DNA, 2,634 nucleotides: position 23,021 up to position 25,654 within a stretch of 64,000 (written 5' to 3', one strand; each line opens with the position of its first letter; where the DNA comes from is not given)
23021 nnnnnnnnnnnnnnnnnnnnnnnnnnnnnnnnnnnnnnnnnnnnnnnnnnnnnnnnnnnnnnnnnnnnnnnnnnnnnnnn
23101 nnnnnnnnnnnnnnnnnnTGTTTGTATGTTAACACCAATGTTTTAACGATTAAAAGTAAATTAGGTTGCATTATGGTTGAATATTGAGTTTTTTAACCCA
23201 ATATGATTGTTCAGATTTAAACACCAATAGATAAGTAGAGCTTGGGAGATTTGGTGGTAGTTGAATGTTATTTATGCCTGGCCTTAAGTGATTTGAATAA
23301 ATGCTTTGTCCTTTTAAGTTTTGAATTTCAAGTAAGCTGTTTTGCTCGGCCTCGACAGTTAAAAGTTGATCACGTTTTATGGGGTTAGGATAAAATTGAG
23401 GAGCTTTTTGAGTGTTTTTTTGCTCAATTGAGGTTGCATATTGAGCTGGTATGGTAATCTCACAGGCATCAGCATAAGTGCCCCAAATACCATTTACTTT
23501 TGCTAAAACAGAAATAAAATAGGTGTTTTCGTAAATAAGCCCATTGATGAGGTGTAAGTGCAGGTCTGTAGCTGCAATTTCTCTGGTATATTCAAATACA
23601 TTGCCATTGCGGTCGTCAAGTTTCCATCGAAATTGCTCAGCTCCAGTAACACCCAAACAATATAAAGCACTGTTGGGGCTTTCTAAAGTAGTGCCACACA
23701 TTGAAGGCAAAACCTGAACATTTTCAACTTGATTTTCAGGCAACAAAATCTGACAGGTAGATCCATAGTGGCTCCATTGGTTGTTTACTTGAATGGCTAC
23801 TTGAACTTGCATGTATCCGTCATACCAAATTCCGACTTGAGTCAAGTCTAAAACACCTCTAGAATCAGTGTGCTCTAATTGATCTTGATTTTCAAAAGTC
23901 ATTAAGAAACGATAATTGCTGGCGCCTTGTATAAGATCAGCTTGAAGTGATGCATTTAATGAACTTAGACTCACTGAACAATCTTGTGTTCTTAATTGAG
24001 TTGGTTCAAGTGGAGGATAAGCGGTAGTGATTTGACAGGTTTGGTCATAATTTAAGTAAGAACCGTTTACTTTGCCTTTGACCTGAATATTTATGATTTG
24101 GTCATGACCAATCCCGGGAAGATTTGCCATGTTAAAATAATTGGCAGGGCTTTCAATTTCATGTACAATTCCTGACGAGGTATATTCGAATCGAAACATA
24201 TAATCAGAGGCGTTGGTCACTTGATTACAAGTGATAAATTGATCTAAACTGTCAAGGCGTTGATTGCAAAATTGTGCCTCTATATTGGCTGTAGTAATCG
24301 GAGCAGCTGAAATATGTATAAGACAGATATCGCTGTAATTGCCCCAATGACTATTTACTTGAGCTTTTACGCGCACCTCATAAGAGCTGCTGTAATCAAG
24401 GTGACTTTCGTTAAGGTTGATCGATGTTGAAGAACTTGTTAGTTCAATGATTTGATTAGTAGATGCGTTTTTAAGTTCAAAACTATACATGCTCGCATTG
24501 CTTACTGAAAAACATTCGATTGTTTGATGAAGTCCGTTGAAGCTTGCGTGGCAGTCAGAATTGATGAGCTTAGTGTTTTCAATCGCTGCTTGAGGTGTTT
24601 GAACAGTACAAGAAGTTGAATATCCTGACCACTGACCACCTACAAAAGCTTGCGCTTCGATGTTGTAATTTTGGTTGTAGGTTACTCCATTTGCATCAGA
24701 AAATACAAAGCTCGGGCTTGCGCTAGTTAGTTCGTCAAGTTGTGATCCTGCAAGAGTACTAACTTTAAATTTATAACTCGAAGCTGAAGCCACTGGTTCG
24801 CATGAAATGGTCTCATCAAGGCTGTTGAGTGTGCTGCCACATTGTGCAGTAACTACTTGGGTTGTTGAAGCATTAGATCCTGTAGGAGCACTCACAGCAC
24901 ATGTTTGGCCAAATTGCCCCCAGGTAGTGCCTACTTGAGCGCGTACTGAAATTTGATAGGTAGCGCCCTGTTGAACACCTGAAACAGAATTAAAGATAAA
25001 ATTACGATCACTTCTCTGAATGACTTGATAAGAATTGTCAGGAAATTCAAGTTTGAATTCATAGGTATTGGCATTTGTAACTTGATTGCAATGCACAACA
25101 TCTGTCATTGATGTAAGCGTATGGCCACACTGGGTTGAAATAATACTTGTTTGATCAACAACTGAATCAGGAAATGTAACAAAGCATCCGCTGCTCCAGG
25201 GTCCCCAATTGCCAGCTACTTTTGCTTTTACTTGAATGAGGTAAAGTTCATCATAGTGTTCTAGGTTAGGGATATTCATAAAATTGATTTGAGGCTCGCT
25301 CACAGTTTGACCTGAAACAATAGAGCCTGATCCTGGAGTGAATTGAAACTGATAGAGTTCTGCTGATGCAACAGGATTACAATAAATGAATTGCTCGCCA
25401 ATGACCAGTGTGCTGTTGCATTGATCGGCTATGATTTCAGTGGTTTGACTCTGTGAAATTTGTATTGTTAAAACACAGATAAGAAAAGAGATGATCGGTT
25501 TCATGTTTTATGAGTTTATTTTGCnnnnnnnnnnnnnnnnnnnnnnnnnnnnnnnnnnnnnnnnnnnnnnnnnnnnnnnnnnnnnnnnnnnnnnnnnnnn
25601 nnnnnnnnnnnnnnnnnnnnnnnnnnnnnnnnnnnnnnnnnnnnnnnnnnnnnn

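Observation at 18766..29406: Three tandem paralogous T9SS cargo genes built from one unrecognised Cys-bracketed ~95-105-aa module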

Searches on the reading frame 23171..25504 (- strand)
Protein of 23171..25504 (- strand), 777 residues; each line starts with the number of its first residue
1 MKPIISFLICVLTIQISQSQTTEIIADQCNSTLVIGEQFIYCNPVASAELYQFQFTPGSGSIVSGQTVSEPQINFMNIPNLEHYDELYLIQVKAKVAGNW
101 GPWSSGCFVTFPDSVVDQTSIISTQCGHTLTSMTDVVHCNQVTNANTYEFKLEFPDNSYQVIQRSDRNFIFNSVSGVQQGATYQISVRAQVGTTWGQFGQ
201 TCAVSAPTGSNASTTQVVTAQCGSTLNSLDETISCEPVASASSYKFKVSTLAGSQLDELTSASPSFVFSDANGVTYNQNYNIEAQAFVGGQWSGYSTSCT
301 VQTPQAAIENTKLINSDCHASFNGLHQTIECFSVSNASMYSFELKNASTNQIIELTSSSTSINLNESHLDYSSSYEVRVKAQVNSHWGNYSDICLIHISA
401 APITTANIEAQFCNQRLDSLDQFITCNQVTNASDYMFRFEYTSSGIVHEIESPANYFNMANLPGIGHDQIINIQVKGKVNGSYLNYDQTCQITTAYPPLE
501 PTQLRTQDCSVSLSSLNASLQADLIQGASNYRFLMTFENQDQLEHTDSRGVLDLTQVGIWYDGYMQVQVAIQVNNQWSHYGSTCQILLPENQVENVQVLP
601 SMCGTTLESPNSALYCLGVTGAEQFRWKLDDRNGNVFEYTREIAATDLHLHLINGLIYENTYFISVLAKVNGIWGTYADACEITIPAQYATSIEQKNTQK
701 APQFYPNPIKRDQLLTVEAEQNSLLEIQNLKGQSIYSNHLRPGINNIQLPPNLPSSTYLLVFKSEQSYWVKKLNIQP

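Call 3: search_protein_families(library=pfam, proteins=[window:23171-25504:-], max_evalue=1)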
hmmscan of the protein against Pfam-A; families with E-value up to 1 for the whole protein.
window:23171-25504:- (777 aa): 6 families
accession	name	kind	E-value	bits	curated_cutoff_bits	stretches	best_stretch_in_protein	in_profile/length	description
PF00041.27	fn3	-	1.8e-06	28.5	25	1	339-391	29-78/84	Fibronectin type III domain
PF18962.6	Por_Secre_tail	-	0.00038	21.1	27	1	705-775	2-75/75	Secretion system C-terminal sorting domain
PF13205.12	Big_5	-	0.0093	17.1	23.6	1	303-389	11-93/105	Bacterial Ig-like domain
PF23008.3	FN3_Tor_3rd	-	0.05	14.1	30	0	165-194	52-81/92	Tyrosine-protein kinase receptor torso, third FN3 domain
PF16392.11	DUF5001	-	0.07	13.6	23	0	332-355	16-39/86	Ig-like domain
PF18666.6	CBM64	-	0.13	12.7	25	1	621-677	12-61/74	Carbohydrate-binding module 64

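Call 4: search_protein_families(library=ncbifam, proteins=[window:23171-25504:-], max_evalue=1)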
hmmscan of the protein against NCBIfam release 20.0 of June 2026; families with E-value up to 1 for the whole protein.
window:23171-25504:- (777 aa): 1 family
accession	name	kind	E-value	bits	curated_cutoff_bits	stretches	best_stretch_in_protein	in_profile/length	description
TIGR04183.1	Por_Secre_tail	domain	0.00016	21.6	23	1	705-776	2-72/72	T9SS type A sorting domain-containing protein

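Call 15: find_homologous_proteins(query=window:23171-25504:-, max_evalue=0.001)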
Query window:23171-25504:- (777 aa): 4 proteins with E <= 0.001 among 8000 candidates.
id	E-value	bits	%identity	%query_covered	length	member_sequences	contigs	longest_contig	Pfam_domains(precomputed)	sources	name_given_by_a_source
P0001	0.0e+0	1765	100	100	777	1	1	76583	PF00041.28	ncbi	-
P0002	6.1e-22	96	29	37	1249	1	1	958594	PF00413.31,PF00801.27,PF13573.13,PF01833.31,PF18962.8,PF18911.7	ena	-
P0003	9.3e-14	69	24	36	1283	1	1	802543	PF05572.20,PF00801.27,PF13573.13,PF13688.13,PF18962.8,PF18911.7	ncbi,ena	-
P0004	9.4e-10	56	21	39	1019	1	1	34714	PF11617.14,PF02494.23,PF18962.8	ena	-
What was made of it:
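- Tried and rejected: With the whole 777-aa protein it found only 3 relatives (call 15).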

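Call 28: find_encoding_contigs(protein=P0001, flank=10000, max_places=3)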
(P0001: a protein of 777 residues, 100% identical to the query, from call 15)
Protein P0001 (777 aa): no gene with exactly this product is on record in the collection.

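Call 30: find_related_loci(query=window:23171-25504:-, collection=genome_contigs, flank=10000)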
Query window:23171-25504:- (777 aa) in genome_contigs; peptide patterns used: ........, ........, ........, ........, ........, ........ (x = any residue, [..] = any of these).
31 stretches matched a pattern, but none encodes a relative of the query by tblastn (E <= 1e-3).
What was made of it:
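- Tried and rejected: A genome scan with B777 peptides found no relative (call 30).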

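Call 49: find_encoding_contigs(protein=P0003, flank=10000, max_places=2)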
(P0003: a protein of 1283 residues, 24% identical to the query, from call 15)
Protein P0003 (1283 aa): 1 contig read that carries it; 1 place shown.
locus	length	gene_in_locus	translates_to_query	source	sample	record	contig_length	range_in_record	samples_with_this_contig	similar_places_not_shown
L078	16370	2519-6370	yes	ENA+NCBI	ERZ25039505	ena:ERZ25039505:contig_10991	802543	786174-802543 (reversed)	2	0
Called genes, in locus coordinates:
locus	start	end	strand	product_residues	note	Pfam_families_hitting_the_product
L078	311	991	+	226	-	-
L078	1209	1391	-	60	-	-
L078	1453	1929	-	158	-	-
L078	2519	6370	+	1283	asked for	PF13688:Reprolysin_5 (weak), PF05572:Peptidase_M43, PF00801:PKD (weak), PF18911:PKD_4, PF13573:SprB (weak), PF18962:Por_Secre_tail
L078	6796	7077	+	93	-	-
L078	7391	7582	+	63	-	PF01988:VIT1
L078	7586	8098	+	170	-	PF01988:VIT1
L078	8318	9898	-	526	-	PF01546:Peptidase_M20 (faint), PF04389:Peptidase_M28, PF18962:Por_Secre_tail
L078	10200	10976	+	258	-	PF13505:OMP_b-brl (weak), PF13568:OMP_b-brl_2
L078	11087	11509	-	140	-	-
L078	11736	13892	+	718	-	PF19313:DUF5916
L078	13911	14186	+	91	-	-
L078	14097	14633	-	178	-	-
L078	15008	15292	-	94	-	-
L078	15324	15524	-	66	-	-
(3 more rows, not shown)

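Call 50: find_encoding_contigs(protein=P0002, flank=10000, max_places=2)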
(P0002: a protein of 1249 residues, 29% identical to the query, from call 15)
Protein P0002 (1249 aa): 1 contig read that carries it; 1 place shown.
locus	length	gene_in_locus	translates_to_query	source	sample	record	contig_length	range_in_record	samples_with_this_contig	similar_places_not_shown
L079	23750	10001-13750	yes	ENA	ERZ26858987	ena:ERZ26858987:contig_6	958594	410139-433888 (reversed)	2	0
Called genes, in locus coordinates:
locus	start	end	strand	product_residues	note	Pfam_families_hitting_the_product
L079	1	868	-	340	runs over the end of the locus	PF14219:DUF4328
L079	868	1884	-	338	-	PF14219:DUF4328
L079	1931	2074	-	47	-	-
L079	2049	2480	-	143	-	-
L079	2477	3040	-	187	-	PF02397:Bac_transf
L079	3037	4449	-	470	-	PF02310:B12-binding, PF04055:Radical_SAM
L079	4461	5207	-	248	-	-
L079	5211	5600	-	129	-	-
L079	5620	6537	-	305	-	PF03372:Exo_endo_phos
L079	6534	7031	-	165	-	-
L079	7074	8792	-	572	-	PF13687:DUF4153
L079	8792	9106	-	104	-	PF13601:HTH_34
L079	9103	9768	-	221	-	-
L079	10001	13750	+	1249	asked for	PF01833:TIG, PF00801:PKD, PF18911:PKD_4, PF13573:SprB, PF00801:PKD, PF18911:PKD_4, PF13573:SprB, PF18962:Por_Secre_tail, +1 more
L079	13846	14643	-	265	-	PF00290:Trp_syntA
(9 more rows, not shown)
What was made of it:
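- Relatives of the protease in other genomes stand alone in unrelated neighbourhoods (calls 49, 50).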

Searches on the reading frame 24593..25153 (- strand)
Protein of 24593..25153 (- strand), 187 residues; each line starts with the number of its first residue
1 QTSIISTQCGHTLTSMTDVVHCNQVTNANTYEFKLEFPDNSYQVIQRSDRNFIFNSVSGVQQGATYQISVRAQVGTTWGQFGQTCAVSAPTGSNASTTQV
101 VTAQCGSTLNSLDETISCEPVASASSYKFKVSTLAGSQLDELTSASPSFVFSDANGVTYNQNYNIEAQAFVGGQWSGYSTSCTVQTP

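Call 66: predict_structure(alignment_id=A6)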
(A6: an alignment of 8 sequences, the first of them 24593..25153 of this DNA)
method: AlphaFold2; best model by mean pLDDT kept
length: 187 residues; sequences in the alignment: 8
mean_pLDDT: 92.9   pTM: 0.56
mean pLDDT of the five models: 92.9, 91.7, 91.7, 91.6, 90.3
residues with pLDDT >= 90: 149; 70-90: 33; 50-70: 5; < 50: 0
segments of 3 or more residues with pLDDT < 50: none
pLDDT, mean of each block of 10 residues (from residue 1): 94 91 96 96 96 89 94 96 95 74 96 97 92 92 97 94 96 86 97
secondary structure, 60 per line:
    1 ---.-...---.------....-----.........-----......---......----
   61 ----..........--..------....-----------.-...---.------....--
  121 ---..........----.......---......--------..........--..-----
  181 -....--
elements in order: E19-22 E28-36 E42-47 E51-53 E65-74 E85-88 E115-118 E124-133 E138-144 E148-150 E162-171 E182-185
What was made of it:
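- The two-module AF2 model has pLDDT 92.9 but pTM 0.56, and the linker block drops to 74 (call 66).
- Tried and rejected: A rigid-rod model for the array was considered and dropped after the tandem model gave pTM 0.56 (call 66).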
